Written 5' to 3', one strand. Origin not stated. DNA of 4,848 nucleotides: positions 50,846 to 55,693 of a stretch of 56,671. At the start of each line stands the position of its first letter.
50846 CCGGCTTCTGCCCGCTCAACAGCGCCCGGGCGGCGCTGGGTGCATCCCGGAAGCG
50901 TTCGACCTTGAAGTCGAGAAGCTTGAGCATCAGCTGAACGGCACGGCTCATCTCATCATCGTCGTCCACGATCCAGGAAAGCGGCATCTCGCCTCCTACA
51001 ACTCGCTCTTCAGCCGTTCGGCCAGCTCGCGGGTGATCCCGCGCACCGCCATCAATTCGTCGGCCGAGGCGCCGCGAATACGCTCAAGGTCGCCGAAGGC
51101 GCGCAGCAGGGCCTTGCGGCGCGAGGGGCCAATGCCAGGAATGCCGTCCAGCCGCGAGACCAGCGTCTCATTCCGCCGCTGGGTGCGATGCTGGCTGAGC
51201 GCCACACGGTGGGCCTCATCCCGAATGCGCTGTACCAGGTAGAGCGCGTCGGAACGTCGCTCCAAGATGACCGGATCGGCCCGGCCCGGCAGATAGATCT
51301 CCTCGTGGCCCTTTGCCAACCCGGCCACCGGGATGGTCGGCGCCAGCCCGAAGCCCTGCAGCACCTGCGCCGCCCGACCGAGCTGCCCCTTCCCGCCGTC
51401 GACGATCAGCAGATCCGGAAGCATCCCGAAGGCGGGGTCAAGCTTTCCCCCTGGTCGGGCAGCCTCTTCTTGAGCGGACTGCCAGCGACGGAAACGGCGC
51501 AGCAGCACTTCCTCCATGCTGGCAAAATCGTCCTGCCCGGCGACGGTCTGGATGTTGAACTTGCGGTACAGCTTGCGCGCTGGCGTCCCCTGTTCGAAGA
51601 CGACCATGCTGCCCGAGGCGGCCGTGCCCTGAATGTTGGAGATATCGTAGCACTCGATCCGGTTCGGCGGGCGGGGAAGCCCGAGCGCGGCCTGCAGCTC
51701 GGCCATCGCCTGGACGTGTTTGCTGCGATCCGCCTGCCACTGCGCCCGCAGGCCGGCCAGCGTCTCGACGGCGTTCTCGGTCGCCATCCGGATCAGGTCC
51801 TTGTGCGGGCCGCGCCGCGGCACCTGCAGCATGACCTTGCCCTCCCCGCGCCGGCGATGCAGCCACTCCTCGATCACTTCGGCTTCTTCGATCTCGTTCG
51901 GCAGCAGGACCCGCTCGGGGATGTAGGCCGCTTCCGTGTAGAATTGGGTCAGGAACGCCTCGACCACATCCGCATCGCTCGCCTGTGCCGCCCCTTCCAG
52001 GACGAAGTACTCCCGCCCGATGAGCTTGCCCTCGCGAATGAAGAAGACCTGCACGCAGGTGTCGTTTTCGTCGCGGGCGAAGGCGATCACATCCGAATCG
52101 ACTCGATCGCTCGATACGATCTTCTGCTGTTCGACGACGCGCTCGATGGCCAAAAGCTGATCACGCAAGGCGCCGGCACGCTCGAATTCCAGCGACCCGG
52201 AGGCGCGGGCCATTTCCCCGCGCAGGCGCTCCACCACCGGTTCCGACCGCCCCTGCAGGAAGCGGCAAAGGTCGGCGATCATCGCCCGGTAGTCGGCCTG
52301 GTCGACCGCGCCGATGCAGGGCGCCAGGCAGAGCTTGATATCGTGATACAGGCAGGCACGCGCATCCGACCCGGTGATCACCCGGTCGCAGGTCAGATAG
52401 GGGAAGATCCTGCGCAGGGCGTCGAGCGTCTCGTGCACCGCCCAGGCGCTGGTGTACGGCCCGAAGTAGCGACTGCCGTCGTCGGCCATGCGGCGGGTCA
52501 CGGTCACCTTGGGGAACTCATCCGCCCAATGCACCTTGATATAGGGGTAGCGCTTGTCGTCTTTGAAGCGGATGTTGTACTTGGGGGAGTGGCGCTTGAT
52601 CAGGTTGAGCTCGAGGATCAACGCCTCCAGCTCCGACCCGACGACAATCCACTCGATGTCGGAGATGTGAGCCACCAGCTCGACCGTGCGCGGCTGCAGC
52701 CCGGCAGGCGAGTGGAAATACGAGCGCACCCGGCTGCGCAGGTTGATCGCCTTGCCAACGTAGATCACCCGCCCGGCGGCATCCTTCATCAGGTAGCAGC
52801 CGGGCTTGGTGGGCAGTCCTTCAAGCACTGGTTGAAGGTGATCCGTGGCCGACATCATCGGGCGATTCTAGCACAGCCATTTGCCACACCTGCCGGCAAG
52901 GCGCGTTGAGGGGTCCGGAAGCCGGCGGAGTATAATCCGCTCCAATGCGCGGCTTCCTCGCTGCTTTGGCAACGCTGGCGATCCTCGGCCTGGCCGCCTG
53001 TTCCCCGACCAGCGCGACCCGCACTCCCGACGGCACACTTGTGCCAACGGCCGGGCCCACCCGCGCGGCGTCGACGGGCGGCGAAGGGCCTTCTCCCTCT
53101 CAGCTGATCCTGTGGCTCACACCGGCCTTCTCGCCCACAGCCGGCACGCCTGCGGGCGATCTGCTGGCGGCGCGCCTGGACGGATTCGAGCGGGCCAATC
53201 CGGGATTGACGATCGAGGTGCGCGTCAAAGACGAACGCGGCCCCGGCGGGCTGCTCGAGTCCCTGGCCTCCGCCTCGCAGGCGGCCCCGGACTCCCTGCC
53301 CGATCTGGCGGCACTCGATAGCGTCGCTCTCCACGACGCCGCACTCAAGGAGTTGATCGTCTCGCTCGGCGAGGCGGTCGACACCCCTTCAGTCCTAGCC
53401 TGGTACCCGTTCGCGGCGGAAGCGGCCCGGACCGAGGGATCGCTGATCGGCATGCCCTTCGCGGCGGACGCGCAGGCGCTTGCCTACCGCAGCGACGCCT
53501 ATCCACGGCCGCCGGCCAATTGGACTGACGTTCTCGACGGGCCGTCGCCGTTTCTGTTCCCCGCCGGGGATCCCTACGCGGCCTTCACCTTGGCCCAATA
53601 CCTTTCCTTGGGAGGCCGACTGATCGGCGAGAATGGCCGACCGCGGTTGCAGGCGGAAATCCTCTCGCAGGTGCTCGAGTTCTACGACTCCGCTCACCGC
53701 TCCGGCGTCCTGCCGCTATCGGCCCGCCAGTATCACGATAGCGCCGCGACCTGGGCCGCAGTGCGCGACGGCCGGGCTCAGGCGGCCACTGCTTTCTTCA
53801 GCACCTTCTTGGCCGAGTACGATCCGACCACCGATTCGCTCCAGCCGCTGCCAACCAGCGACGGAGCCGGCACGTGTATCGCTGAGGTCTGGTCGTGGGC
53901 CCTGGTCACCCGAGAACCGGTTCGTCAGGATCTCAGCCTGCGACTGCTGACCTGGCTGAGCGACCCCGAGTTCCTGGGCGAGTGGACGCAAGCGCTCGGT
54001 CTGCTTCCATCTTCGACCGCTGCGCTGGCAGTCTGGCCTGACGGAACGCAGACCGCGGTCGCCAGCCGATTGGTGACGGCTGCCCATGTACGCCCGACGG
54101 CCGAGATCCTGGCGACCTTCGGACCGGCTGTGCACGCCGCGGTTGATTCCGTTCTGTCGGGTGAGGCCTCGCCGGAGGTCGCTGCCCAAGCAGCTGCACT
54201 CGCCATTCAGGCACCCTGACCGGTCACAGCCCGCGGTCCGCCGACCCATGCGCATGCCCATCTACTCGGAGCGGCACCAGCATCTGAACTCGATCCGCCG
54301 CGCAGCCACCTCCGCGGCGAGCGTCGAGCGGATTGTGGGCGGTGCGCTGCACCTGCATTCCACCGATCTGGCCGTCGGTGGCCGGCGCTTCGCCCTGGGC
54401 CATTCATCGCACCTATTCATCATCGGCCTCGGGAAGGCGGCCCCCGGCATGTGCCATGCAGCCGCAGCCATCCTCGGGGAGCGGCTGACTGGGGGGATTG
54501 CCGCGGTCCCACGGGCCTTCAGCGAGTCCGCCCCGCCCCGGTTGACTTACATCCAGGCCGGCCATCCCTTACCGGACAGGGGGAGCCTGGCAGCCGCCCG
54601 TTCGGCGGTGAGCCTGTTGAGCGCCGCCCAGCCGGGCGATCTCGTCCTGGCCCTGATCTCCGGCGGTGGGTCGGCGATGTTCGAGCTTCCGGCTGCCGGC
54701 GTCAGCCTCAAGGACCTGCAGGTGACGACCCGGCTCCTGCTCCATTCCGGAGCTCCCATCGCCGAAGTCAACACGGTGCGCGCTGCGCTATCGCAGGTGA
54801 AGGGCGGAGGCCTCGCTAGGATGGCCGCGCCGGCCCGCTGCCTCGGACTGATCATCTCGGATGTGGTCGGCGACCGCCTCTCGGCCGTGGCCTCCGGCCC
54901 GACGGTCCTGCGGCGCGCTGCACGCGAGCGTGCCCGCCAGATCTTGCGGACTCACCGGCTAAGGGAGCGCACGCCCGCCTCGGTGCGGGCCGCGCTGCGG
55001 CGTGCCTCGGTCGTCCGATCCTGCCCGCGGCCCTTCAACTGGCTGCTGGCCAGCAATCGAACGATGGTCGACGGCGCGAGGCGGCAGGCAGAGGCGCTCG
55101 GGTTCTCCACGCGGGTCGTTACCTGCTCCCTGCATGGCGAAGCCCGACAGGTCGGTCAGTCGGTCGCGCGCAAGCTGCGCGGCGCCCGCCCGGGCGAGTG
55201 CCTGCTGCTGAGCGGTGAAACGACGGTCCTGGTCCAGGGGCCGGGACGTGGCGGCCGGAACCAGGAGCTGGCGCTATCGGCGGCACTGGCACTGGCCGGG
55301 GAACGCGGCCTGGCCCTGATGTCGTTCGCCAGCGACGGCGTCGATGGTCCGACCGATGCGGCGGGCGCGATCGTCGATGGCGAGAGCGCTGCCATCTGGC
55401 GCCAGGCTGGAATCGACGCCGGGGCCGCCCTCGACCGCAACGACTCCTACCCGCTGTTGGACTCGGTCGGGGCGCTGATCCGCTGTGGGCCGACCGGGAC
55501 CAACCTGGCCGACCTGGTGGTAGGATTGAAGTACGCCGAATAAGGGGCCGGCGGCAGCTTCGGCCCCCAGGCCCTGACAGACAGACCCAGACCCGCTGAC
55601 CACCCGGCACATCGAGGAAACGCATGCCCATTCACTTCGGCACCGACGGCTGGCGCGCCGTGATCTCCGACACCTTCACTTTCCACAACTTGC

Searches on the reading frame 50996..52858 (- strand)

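Call 35: search_protein_families(library=pfam, proteins=[window:50996-52858:-], max_evalue=0.00001)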
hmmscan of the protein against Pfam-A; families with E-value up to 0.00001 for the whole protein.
window:50996-52858:- (620 aa): 5 families
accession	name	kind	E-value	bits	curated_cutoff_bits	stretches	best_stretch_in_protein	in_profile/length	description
PF08459.17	UvrC_RNaseH_dom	-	6.3e-53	179.3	22.3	1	389-553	1-158/159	UvrC RNAse H endonuclease domain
PF22920.2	UvrC_RNaseH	-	1.2e-37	128.8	24.3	1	254-368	1-114/116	UvrC Ribonuclease H-like domain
PF14520.12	HHH_5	-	1.7e-11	44.9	27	1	569-620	3-55/57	Helix-hairpin-helix domain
PF01541.30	GIY-YIG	-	1.1e-07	32.5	22.6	1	19-95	2-78/78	GIY-YIG catalytic domain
PF12826.13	HHH_2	-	5.6e-07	30.1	27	1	572-616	7-51/64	Helix-hairpin-helix motif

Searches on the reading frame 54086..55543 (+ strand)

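Call 35: search_protein_families(library=pfam, proteins=[window:54086-55543:+], max_evalue=0.00001)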
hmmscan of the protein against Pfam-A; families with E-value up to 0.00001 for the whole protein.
window:54086-55543:+ (485 aa): 2 families
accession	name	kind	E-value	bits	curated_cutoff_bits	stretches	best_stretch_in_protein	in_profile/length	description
PF13660.11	DUF4147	-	3.9e-68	229.9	23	1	67-304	2-233/234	Domain of unknown function (DUF4147)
PF05161.18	MOFRL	-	2.7e-35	121.2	28.3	1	372-476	2-106/106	MOFRL family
